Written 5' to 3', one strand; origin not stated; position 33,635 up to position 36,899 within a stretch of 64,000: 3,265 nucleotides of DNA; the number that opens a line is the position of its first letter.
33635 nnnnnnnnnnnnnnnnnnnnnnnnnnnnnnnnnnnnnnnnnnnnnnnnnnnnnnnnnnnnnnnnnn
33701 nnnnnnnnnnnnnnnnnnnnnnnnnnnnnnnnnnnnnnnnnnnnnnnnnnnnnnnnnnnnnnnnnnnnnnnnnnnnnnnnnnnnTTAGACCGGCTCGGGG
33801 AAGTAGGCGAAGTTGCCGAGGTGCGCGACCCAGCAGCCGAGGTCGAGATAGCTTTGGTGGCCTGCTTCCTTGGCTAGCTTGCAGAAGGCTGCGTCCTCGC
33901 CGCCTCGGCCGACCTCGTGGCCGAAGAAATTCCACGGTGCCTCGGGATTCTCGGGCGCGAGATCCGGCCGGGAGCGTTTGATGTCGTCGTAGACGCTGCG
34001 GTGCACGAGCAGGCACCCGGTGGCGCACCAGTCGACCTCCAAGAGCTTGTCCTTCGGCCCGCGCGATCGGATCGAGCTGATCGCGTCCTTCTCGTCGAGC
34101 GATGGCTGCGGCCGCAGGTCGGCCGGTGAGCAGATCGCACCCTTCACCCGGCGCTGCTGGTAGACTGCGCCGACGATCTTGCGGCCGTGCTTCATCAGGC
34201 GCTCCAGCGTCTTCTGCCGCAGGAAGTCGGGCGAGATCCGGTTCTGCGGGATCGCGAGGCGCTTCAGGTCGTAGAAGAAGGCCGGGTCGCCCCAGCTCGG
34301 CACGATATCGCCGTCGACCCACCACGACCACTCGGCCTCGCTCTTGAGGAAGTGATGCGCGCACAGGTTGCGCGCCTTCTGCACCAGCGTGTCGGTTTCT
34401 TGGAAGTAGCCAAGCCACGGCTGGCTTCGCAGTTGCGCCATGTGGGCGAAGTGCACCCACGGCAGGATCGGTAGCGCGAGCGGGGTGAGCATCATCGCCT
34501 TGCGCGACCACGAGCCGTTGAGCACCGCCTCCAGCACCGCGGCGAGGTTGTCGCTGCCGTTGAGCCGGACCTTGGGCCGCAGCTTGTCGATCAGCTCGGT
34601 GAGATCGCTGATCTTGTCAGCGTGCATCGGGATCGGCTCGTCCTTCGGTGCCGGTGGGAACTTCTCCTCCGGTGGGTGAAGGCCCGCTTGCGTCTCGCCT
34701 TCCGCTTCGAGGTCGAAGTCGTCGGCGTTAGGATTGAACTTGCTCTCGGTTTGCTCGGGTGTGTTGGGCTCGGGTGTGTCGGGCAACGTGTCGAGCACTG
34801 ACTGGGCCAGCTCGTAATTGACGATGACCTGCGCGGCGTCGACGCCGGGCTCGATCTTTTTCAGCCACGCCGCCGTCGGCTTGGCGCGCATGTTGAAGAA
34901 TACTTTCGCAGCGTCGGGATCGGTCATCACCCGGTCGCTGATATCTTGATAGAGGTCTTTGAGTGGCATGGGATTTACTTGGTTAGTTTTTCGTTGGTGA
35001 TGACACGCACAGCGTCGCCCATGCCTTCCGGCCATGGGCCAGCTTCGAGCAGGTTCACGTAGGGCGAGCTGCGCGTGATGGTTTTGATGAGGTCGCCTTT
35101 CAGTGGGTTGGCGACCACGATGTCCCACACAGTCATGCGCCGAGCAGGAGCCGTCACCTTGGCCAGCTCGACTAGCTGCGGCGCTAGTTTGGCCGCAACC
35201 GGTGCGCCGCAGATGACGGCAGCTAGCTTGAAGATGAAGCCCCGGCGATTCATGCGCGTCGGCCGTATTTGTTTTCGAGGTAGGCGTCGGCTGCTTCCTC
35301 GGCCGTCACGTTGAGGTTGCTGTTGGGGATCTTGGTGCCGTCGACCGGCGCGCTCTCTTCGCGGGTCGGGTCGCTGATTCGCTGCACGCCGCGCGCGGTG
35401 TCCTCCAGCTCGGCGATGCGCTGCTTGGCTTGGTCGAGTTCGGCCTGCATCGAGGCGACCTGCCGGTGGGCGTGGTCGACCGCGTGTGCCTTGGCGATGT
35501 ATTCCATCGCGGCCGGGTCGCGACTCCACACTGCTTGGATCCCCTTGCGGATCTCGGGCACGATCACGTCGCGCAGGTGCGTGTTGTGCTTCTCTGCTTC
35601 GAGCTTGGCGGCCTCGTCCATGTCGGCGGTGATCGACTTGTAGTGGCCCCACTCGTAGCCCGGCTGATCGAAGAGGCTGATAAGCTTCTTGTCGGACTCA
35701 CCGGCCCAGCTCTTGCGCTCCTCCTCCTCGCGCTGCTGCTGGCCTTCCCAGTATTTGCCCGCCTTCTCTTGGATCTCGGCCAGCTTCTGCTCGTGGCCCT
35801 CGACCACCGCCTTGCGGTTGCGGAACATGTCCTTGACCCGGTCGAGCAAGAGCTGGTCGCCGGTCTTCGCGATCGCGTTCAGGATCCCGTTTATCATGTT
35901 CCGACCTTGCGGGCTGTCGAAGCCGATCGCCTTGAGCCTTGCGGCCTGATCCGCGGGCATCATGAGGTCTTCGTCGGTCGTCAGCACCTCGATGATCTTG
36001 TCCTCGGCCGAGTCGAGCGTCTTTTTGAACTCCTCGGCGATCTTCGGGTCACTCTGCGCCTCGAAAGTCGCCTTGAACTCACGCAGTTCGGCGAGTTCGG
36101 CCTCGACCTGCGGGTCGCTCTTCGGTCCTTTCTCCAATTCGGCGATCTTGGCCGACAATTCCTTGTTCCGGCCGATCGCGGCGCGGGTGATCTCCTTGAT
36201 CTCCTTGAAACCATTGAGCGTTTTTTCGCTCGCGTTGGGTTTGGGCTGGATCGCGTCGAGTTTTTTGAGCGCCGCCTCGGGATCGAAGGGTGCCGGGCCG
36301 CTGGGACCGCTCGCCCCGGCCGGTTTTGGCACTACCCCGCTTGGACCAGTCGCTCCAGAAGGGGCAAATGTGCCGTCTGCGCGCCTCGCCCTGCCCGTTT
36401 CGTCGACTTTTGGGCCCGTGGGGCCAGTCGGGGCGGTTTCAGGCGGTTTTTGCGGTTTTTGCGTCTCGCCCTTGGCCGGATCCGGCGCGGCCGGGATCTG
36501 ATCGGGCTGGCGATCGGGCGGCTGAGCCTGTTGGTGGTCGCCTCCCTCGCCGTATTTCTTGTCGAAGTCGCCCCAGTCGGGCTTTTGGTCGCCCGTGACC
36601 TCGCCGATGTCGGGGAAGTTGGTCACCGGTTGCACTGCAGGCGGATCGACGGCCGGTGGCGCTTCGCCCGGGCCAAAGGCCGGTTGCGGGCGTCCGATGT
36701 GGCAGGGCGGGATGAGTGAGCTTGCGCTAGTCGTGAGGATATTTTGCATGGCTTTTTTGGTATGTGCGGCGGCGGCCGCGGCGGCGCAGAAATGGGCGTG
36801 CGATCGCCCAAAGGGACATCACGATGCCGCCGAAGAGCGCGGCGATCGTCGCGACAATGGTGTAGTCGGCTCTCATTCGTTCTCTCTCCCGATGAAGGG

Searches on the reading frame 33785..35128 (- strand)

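Call 8: search_protein_families(library=phrogs, proteins=[window:33785-35128:-])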
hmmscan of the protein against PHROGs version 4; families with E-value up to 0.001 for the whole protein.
window:33785-35128:- (447 aa): 1 family
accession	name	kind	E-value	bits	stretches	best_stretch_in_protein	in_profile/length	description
phrog_1574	-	unknown function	6.8e-11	43.4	1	244-438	51-230/240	-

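Call 18: search_protein_families(library=pfam, max_evalue=0.01, proteins=[window:33785-35128:-])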
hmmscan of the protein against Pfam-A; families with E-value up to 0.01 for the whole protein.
window:33785-35128:- (447 aa): 0 families

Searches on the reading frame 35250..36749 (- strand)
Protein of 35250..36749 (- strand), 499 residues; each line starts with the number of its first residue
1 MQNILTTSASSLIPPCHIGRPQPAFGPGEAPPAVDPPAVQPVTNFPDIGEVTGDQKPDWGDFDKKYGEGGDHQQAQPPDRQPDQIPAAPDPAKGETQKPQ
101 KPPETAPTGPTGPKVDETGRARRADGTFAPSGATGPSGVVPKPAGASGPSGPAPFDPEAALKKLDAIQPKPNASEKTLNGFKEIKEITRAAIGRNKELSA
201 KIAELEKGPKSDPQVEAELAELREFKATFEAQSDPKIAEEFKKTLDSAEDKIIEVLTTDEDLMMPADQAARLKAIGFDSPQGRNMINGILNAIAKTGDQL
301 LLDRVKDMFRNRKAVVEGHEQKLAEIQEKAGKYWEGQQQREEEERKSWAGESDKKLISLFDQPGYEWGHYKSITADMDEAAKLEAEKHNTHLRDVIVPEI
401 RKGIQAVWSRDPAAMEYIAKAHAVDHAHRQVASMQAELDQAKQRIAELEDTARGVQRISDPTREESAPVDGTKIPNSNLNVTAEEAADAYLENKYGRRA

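Call 8: search_protein_families(library=phrogs, proteins=[window:35250-36749:-])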
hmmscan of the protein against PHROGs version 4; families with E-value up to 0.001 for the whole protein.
window:35250-36749:- (499 aa): 0 families

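Call 18: search_protein_families(library=pfam, max_evalue=0.01, proteins=[window:35250-36749:-])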
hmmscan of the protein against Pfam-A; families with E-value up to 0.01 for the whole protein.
window:35250-36749:- (499 aa): 1 family
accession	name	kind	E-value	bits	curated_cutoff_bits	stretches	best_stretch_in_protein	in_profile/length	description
PF17274.7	DUF5339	-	0.0027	19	27.7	1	416-450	14-48/70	Family of unknown function (DUF5339)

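Call 64: search_solved_structures(query=window:35250-36749:-, max_evalue=1)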
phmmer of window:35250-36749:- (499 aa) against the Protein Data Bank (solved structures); distinct sequences matched with E-value up to 1: 1.
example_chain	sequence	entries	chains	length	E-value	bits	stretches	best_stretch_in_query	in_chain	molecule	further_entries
1rcc_A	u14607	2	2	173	0.15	14.4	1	298-381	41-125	L FERRITIN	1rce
